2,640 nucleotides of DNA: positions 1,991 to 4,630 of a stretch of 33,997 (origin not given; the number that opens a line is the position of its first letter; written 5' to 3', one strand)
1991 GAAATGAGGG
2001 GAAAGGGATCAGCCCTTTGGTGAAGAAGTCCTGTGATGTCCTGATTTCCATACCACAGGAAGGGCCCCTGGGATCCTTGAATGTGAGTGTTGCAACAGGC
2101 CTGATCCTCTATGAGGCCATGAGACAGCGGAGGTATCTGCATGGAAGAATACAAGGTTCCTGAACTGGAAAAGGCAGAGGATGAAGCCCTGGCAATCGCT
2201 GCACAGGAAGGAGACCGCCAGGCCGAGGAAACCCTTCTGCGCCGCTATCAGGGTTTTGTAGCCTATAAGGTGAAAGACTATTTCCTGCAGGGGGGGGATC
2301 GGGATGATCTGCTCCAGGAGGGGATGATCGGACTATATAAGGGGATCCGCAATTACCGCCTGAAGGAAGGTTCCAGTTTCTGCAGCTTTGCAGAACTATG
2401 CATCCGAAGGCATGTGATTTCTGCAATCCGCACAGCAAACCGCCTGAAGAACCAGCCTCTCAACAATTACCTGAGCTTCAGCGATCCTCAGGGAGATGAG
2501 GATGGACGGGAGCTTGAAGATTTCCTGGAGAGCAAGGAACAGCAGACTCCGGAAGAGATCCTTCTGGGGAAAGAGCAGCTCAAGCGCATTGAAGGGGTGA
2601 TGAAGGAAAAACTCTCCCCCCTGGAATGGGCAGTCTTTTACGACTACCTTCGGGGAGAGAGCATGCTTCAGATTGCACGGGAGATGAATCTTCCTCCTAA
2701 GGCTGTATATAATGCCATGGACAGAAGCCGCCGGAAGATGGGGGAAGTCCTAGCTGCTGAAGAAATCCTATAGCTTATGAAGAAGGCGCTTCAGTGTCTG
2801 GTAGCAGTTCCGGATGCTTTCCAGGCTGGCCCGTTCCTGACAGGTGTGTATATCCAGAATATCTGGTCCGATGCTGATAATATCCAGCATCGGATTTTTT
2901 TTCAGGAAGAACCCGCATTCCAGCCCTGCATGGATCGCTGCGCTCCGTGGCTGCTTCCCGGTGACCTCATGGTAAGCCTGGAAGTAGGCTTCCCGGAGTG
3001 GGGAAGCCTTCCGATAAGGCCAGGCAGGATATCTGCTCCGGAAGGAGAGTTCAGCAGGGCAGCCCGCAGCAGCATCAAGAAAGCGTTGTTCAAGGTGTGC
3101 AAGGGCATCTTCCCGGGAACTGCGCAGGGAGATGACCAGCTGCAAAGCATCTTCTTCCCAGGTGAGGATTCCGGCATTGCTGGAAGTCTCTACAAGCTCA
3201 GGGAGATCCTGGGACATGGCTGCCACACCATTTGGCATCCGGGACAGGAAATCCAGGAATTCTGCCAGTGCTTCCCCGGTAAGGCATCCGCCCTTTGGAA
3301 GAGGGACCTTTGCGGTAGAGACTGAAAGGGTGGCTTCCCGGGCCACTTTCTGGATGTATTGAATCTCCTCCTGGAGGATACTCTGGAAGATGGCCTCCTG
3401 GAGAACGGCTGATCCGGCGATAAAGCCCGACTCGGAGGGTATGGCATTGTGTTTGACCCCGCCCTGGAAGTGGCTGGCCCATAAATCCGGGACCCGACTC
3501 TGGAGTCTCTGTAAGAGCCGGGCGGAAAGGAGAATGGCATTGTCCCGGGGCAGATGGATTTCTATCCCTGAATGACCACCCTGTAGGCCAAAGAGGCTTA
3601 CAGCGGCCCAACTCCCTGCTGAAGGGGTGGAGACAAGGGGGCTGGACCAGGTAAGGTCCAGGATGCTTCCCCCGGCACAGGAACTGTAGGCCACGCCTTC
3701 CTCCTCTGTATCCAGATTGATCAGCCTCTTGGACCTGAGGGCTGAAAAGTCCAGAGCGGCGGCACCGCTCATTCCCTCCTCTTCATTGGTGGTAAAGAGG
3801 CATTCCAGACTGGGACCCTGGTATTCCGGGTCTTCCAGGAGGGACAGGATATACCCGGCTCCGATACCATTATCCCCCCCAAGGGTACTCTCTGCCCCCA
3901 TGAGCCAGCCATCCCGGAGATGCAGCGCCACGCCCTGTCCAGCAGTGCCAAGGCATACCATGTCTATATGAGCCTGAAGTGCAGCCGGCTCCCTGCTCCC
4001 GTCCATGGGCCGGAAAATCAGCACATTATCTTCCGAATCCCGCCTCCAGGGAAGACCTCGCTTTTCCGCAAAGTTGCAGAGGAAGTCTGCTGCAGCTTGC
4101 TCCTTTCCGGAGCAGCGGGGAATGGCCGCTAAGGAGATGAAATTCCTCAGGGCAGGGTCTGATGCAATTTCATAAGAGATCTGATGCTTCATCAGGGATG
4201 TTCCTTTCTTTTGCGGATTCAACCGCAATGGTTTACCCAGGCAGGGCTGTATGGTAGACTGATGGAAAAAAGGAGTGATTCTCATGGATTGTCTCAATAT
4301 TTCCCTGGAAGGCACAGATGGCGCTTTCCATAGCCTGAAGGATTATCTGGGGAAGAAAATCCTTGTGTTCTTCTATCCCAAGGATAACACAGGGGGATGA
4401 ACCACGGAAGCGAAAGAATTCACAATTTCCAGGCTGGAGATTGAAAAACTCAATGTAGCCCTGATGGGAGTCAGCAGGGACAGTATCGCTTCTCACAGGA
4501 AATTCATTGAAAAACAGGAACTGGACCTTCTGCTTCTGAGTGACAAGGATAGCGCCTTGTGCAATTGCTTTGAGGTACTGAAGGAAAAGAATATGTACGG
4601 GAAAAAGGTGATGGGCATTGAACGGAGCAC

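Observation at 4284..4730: Bcp peroxiredoxin with an in-frame TGA exactly at the peroxidatic-cysteine codon: candidate selenoprotein split in the ORF track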

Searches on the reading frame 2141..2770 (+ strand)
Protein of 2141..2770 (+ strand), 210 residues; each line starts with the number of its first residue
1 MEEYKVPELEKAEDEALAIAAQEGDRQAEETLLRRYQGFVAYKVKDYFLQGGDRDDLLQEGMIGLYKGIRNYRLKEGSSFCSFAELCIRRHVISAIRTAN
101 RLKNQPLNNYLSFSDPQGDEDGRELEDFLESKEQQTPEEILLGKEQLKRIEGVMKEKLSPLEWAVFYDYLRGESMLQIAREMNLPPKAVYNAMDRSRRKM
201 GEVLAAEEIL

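Call 23: list_cluster_members(proteins=[P0005, window:2141-2770:+, window:346-753:+, window:7112-7945:+, window:10831-11559:+, window:11550-12845:+])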
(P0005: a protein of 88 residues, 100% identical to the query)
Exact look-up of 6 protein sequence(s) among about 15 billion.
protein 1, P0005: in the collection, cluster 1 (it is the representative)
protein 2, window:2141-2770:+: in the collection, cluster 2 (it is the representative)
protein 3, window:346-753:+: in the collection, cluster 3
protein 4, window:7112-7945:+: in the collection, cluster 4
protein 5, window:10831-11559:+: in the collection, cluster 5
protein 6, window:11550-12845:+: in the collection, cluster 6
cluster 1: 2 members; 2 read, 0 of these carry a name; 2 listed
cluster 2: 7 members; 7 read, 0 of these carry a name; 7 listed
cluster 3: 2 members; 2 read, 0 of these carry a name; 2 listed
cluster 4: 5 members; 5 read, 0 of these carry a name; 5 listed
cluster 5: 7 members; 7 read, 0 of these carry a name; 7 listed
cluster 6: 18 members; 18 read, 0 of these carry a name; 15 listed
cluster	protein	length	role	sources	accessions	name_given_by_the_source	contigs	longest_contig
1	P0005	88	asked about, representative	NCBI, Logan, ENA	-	-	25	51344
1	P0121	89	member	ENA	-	-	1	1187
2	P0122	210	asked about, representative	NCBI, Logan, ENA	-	-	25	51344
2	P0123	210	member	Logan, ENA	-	-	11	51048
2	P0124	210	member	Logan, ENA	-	-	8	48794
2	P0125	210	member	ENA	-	-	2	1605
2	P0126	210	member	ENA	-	-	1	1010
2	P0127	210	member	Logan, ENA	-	-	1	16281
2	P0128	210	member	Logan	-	-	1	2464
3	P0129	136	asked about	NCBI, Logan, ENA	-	-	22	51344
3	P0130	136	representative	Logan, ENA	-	-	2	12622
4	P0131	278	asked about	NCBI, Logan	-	-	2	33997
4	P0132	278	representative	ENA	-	-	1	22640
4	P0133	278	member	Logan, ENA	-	-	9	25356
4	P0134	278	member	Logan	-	-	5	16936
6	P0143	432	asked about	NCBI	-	-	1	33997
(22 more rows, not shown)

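Call 45: find_encoding_contigs(protein=P0143, flank=200, max_places=2)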
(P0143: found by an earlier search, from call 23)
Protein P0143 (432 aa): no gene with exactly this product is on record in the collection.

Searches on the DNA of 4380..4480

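Call 58: search_rna_families(source=window, start=4380, end=4480, threshold=evalue, max_evalue=10)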
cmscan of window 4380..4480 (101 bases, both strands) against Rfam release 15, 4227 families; matches with E-value up to 10: 2.
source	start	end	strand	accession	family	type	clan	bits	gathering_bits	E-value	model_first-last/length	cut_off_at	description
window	4423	4449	+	RF02700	HtrA_thermometer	Cis-reg; thermoregulator;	-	12.1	52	9.2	5-40/46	no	HtrA 5' UTR thermometer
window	4453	4480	+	RF01705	Flavo-1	Gene; sRNA;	-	11.6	42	4.9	1-71/76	3'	Flavo-1 RNA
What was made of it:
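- No Rfam family matches the hairpin (call 58).
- Tried and rejected: Only two noise hits appeared, and no SECIS family matched (call 58).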
